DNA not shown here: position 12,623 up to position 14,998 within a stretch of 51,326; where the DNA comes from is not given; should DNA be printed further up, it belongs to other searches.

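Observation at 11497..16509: Truncated Mu-like transposition module ending at a tRNA-Arg gene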

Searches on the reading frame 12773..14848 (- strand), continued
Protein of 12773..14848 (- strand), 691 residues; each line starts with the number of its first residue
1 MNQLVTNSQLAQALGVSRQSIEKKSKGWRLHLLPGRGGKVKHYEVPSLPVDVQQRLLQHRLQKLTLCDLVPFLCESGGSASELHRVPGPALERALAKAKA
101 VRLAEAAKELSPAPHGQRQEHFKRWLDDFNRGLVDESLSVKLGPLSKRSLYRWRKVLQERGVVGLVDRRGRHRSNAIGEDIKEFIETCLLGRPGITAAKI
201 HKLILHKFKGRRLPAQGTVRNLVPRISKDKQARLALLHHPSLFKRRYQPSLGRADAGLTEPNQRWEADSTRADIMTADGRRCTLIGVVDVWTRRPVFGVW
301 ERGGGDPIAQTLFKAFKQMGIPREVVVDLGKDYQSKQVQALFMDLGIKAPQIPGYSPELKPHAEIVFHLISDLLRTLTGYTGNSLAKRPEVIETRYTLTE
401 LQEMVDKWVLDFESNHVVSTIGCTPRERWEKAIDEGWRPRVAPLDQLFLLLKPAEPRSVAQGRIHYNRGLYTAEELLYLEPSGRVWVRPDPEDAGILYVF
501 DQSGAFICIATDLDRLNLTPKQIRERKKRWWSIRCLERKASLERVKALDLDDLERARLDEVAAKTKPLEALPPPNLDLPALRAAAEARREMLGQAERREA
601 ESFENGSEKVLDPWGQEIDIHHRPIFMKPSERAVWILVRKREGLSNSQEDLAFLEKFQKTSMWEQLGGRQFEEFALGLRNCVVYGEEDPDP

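Call 30: search_protein_families(library=pfam, proteins=[L005:7442-8539:+, L005:6048-7142:+, L005:9223-9627:-, L005:13355-13936:+, L005:14415-15173:+, L005:15260-17161:+, L005:17232-18278:+, L005:18325-20454:+, L005:20438-21814:+, L005:3100-4086:+], max_evalue=0.001)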
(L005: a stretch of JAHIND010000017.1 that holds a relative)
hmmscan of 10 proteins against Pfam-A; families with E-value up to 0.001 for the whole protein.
L005:7442-8539:+ (365 aa): 1 family
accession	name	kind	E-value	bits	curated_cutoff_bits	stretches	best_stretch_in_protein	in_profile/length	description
PF04028.18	DUF374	-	2e-21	75.8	26.8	1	205-272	3-69/69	Domain of unknown function (DUF374)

L005:6048-7142:+ (364 aa): 1 family
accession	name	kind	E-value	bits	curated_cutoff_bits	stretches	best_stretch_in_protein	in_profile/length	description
PF02275.23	CBAH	-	4.9e-66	224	20.4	1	26-338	1-308/316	Linear amide C-N hydrolases, choloylglycine hydrolase family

L005:9223-9627:- (134 aa): 5 families
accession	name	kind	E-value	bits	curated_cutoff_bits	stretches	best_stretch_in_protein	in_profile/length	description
PF01381.28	HTH_3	-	4.7e-13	49.4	23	1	16-68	1-53/55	Helix-turn-helix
PF13560.12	HTH_31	-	9.6e-12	45.5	27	1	12-63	2-54/64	Helix-turn-helix domain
PF12844.13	HTH_19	-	2.1e-08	34.4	30.2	1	14-70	2-58/64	Helix-turn-helix domain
PF01527.26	HTH_Tnp_1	-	5.9e-05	23.6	24.1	0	23-46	22-45/75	Transposase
PF13443.12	HTH_26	-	0.00015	22.3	22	1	15-70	1-57/63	Cro/C1-type HTH DNA-binding domain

L005:13355-13936:+ (193 aa): 0 families

L005:14415-15173:+ (252 aa): 1 family
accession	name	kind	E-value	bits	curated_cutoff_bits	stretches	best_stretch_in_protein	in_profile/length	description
PF17939.6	TetR_C_30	-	0.00097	19.9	26.3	0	118-213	2-99/115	Tetracyclin repressor-like, C-terminal domain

L005:15260-17161:+ (633 aa): 1 family
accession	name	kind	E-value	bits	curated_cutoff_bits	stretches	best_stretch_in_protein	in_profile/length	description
PF06808.19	DctM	-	5.8e-79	266.3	23.8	1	108-543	2-408/413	Tripartite ATP-independent periplasmic transporter, DctM component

L005:17232-18278:+ (348 aa): 2 families
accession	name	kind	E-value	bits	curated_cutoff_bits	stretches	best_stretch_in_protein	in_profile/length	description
PF16868.10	NMT1_3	-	1.5e-43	149.9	27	1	114-335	77-289/289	NMT1-like family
PF12974.12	Phosphonate-bd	-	0.00063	19.6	27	0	59-184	24-141/242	ABC transporter, phosphonate, periplasmic substrate-binding protein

L005:18325-20454:+ (709 aa): 6 families
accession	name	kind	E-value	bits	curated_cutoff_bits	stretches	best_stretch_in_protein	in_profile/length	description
PF13549.11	ATP-grasp_5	-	4.7e-70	235.8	27.6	1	483-696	9-219/221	ATP-grasp domain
PF13607.11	Succ_CoA_lig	-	5.6e-46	156.2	27.4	1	164-299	2-136/138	Succinyl-CoA ligase like flavodoxin domain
PF13380.12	CoA_binding_2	-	1.4e-27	96.8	22.8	1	17-142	1-114/116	CoA binding domain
PF02629.25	CoA_binding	-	9.2e-13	49.2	22.3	1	16-107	3-97/97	CoA binding domain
PF19045.5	Ligase_CoA_2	-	2.8e-08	34.4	23.7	1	313-402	2-90/162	Ligase-CoA domain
PF08442.15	ATP-grasp_2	-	1e-06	29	29.5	1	484-560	2-77/202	ATP-grasp domain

L005:20438-21814:+ (458 aa): 2 families
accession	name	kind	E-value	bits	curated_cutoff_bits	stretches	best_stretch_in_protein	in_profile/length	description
PF14863.12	Alkyl_sulf_dimr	-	4.1e-28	99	26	1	303-437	3-137/139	Alkyl sulfatase dimerisation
PF00753.33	Lactamase_B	-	7.2e-16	59.1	22.7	1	64-264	5-196/196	Metallo-beta-lactamase superfamily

L005:3100-4086:+ (328 aa): 2 families
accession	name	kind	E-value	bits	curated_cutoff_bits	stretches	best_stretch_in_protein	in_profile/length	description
PF20597.4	pAdhesive_15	-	1.3e-50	173.2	23.8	1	37-273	2-249/254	Putative Ice-binding-like adhesive domain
PF07589.16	PEP-CTERM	-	7.1e-06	26.3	20.7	1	297-320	1-24/24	PEP-CTERM motif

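Call 41: search_protein_families(library=pfam, proteins=[L008:8877-9782:-, L008:7757-8107:-, L008:7443-7757:-, L008:6124-6807:-, L008:4670-6127:-, L008:3781-4557:-, L008:13429-13944:-, L008:14520-15818:-, L008:15839-17659:-, L008:17672-19282:-], max_evalue=0.001)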
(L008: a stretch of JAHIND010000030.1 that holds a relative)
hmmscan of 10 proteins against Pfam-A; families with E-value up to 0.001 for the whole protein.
L008:8877-9782:- (301 aa): 3 families
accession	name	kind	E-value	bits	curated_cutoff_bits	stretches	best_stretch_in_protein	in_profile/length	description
PF00717.28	Peptidase_S24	-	6.3e-16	58.6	23.3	1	189-295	20-116/116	Peptidase S24-like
PF07022.19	Phage_CI_repr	-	4.9e-08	33.6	22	1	95-150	11-65/65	Bacteriophage CI repressor helix-turn-helix domain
PF01381.28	HTH_3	-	2.4e-06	27.9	23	1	101-142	14-55/55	Helix-turn-helix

L008:7757-8107:- (116 aa): 1 family
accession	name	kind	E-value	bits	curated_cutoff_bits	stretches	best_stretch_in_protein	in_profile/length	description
PF00665.32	rve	-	4.3e-24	85.1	32.6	1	43-116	2-77/102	Integrase core domain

L008:7443-7757:- (104 aa): 2 families
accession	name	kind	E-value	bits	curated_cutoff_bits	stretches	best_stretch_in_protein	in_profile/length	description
PF13333.12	rve_2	-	1e-14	54.8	22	1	31-73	1-42/56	Integrase core domain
PF13683.12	rve_3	-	2.5e-09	37.2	26.5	1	16-73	5-61/67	Integrase core domain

L008:6124-6807:- (227 aa): 2 families
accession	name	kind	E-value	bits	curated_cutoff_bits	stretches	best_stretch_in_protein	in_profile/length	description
PF00072.30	Response_reg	-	8.9e-28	97.1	30.2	1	6-115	2-111/111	Response regulator receiver domain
PF00486.34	Trans_reg_C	-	5.6e-24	84.5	26.2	1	147-221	1-76/77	Transcriptional regulatory protein, C terminal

L008:4670-6127:- (485 aa): 4 families
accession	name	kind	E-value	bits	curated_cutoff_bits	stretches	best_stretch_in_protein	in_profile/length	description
PF02518.31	HATPase_c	-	2.7e-18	66.8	26.4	1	367-475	2-108/111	Histidine kinase-, DNA gyrase B-, and HSP90-like ATPase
PF00512.31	HisKA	-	2.7e-11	43.8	26.9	1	257-319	4-65/66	His Kinase A (phospho-acceptor) domain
PF08521.16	2CSK_N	-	3.9e-08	33.9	23.2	1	20-140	2-116/140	Two-component sensor kinase N-terminal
PF00672.30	HAMP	-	2.4e-06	28.2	25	1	200-250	4-53/53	HAMP domain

L008:3781-4557:- (258 aa): 1 family
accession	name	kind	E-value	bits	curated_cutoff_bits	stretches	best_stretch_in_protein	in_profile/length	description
PF03988.17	DUF347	-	3.3e-60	200.6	28.2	4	24-73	1-50/52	Repeat of Unknown Function (DUF347)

L008:13429-13944:- (171 aa): 2 families
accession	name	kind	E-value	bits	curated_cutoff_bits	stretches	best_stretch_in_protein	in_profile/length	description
PF01609.27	DDE_Tnp_1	-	4.4e-21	76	23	1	10-160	8-198/200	Transposase DDE domain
PF13586.12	DDE_Tnp_1_2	-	2.4e-10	41.1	29.2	1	85-162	2-84/86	Transposase DDE domain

L008:14520-15818:- (432 aa): 1 family
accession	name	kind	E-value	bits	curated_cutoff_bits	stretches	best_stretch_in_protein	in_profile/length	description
PF14907.12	NTP_transf_5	-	2.5e-54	184.9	31.2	1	31-282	4-249/249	Uncharacterised nucleotidyltransferase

L008:15839-17659:- (606 aa): 6 families
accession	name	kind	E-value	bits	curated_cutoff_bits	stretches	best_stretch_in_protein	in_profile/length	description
PF00005.33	ABC_tran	-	4.5e-34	118.4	25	1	378-531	2-137/137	ABC transporter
PF00664.28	ABC_membrane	-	1e-07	32.4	28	1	37-307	5-268/274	ABC transporter transmembrane region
PF13304.12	AAA_21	-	2.2e-06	28.4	27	0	390-425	2-54/304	AAA domain, putative AbiEii toxin, Type IV TA system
PF13175.12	AAA_15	-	6e-06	26.5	32.1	1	377-446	14-88/374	AAA ATPase domain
PF19263.5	DUF5906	-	0.00066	20.8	27.6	0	392-444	1-55/114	Family of unknown function (DUF5906)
PF13401.12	AAA_22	-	0.00079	20.2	27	0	389-447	7-64/130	AAA domain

L008:17672-19282:- (536 aa): 0 families

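Call 43: find_related_loci(query=window:12773-14848:-, collection=metagenome_contigs, flank=8000)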
Query window:12773-14848:- (691 aa) in metagenome_contigs; peptide patterns used: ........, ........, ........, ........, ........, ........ (x = any residue, [..] = any of these).
184 stretches matched a pattern; 7 encode a relative of the query (tblastn E <= 1e-3); 7 distinct loci.
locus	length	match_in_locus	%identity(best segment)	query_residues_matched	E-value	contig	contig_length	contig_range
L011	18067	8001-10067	85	1-689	0e+0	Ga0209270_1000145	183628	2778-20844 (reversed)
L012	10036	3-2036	85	11-688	0e+0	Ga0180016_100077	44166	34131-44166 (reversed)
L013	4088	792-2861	83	2-689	0e+0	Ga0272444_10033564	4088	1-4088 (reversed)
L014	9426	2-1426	86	214-688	0e+0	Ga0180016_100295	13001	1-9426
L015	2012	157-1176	81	350-689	0e+0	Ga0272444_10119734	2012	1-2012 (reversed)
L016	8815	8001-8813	86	1-271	7e-151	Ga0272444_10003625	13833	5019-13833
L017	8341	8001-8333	91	1-111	9e-58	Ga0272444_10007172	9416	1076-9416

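Call 49: search_protein_families(library=pfam, proteins=[L011:11594-11956:+, L011:12035-12985:+, L011:13013-13294:+, L011:13291-13710:-, L011:13918-14349:-, L011:14396-14974:-, L011:14971-15270:-, L011:7223-7627:-, L011:4691-5833:-, L011:16189-17244:+], max_evalue=0.01)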
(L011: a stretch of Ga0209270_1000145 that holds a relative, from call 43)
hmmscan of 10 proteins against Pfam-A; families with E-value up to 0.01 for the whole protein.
L011:11594-11956:+ (120 aa): 2 families
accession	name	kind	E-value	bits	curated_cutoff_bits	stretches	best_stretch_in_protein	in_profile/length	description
PF01527.26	HTH_Tnp_1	-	2e-14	54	24.1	1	17-96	2-73/75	Transposase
PF13518.12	HTH_28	-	0.0037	17.7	25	1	26-66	1-40/52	Helix-turn-helix domain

L011:12035-12985:+ (316 aa): 4 families
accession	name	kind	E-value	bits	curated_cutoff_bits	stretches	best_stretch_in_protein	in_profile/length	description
PF00665.32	rve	-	5e-25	88.2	32.6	1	109-212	3-102/102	Integrase core domain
PF13683.12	rve_3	-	4.2e-13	49.3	26.5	1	200-265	1-67/67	Integrase core domain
PF13565.12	HTH_32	-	8.5e-07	29.9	33.7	1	38-83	28-73/73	Homeodomain-like domain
PF13333.12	rve_2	-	0.0013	19.3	22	1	239-266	22-49/56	Integrase core domain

L011:13013-13294:+ (93 aa): 0 families

L011:13291-13710:- (139 aa): 3 families
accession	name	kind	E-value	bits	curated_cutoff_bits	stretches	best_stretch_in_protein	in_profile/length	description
PF00665.32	rve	-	2.6e-20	73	32.6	1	2-75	29-102/102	Integrase core domain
PF13333.12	rve_2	-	3.7e-17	62.6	22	1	82-136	1-54/56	Integrase core domain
PF13683.12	rve_3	-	7.9e-09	35.6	26.5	1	65-130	3-67/67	Integrase core domain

L011:13918-14349:- (143 aa): 0 families

L011:14396-14974:- (192 aa): 1 family
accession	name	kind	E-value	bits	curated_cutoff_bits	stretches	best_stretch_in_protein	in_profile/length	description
PF13276.12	HTH_21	-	1.1e-07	32.4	28.1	1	46-102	3-60/60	HTH-like domain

L011:14971-15270:- (99 aa): 1 family
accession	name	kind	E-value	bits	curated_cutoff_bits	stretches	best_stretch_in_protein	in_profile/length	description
PF01527.26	HTH_Tnp_1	-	2.6e-14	53.6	24.1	1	11-78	3-75/75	Transposase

L011:7223-7627:- (134 aa): 9 families
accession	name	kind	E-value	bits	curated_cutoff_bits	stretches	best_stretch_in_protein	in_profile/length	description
PF01381.28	HTH_3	-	4.7e-13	49.4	23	1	16-68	1-53/55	Helix-turn-helix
PF13560.12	HTH_31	-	9.6e-12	45.5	27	1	12-63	2-54/64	Helix-turn-helix domain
PF12844.13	HTH_19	-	2.1e-08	34.4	30.2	1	14-70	2-58/64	Helix-turn-helix domain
PF01527.26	HTH_Tnp_1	-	5.9e-05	23.6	24.1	0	23-46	22-45/75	Transposase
PF13443.12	HTH_26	-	0.00015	22.3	22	1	15-70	1-57/63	Cro/C1-type HTH DNA-binding domain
PF14775.11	NYD-SP28_assoc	-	0.0022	18.5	27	1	101-128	30-57/60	Sperm tail C-terminal domain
PF13412.12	HTH_24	-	0.0034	17.4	21.9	1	16-42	9-35/48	Winged helix-turn-helix DNA-binding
PF13384.12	HTH_23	-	0.0041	17.3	24.6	1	20-44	15-37/50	Homeodomain-like domain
PF11932.13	DUF3450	-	0.0081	15.9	32.6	0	92-129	67-104/241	Protein of unknown function (DUF3450)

L011:4691-5833:- (380 aa): 4 families
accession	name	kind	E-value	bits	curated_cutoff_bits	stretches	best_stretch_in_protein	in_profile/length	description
PF00196.25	GerE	-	1.5e-16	60.2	23.5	1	323-374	3-54/57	Bacterial regulatory proteins, luxR family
PF08281.18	Sigma70_r4_2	-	2.8e-06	27.3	25.7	1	322-363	10-52/54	Sigma-70, region 4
PF07638.17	Sigma70_ECF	-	0.00017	22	21.1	1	315-366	128-180/185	ECF sigma factor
PF01590.32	GAF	-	0.00088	20.2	22.4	1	34-173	7-133/133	GAF domain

L011:16189-17244:+ (351 aa): 13 families
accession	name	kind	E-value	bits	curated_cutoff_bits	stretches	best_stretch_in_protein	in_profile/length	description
PF01078.27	Mg_chelatase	-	4.8e-75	251.9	20.3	1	193-351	1-158/207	Magnesium chelatase, subunit ChlI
PF13541.12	ChlI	-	7.3e-46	155.4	27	1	20-142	1-121/121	Subunit ChlI of Mg-chelatase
PF07728.20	AAA_5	-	2.8e-09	37.5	22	1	216-351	1-123/139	AAA domain (dynein-related subfamily)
PF00493.29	MCM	-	5.8e-09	35.8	23.3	1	291-351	113-173/224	MCM P-loop domain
PF00158.32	Sigma54_activat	-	2.1e-06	28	20.2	1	202-350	10-142/168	Sigma-54 interaction domain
PF05496.18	RuvB_N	-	0.0001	22.5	27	0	194-232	6-51/159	Holliday junction DNA helicase RuvB P-loop domain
PF05362.19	Lon_C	-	0.0005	20.1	21.1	1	62-168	94-203/205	Lon protease (S16) C-terminal proteolytic domain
PF20030.5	bpMoxR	-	0.00057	19.5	27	1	199-244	16-61/205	MoxR domain in the MoxR-vWA-beta-propeller ternary systems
PF13671.12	AAA_33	-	0.0012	19.6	27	1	217-235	2-20/143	AAA domain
PF07724.20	AAA_2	-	0.0013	19.3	27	1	216-341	5-116/166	AAA domain (Cdc48 subfamily)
PF13191.12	AAA_16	-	0.0019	19.1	32.6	1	201-235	10-45/167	AAA ATPase domain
PF00004.35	AAA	-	0.0035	18.2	21.2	0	217-234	1-18/131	ATPase family associated with various cellular activities (AAA)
PF13401.12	AAA_22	-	0.0055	17.5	27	0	217-238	8-29/130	AAA domain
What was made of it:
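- The only two-ended copy (L011) carries nothing but IS elements (call 49).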

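Call 63: find_related_loci(query=window:12773-14848:-, collection=viral_contigs, flank=10000)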
Query window:12773-14848:- (691 aa) in viral_contigs; peptide patterns used: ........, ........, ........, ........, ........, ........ (x = any residue, [..] = any of these).
14 stretches matched a pattern, but none encodes a relative of the query by tblastn (E <= 1e-3).

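Call 82: search_solved_structures(query=window:12773-14848:-, max_evalue=0.01)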
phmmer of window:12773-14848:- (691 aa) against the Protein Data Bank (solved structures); distinct sequences matched with E-value up to 0.01: 6.
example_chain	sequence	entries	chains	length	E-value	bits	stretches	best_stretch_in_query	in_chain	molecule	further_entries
8aa5_AP1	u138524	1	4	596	4.9e-11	44.9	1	145-505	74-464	TnsB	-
8rdu_R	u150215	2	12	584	5.5e-11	44.8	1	145-505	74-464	TnsB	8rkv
7svw_A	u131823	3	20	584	5.5e-11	44.8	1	145-505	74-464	TnsB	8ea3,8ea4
9y7b_A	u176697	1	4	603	0.00088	21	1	319-502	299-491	IF3A Tn6677 TnsB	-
30jv_A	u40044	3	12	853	0.0048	18.5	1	323-500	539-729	TnsA endonuclease N-terminal domain-containing protein,TnsB transposase | PseTnsAB artificial fusion protein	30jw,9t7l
30ga_R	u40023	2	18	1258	0.0094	17.6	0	323-500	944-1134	Maltose/maltodextrin-binding periplasmic protein,TnsA endonuclease N-terminal domain-conta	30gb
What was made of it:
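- On Tn7-like / Tn5053-like transposon: TnsB from PDB E 5e-11 (call 82).
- The closest solved structure to A is type V-K CAST TnsB (E 5e-11); MuA itself is not hit (call 82).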

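Call 90: search_protein_families(library=padloc, proteins=[window:12773-14848:-], max_evalue=0.001)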
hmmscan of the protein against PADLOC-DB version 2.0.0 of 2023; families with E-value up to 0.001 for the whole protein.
window:12773-14848:- (691 aa): 1 family
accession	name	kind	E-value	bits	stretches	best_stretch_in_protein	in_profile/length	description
PDLC01737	TnsB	-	7.8e-12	42.3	1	312-503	273-466/621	TnsB_0_V-K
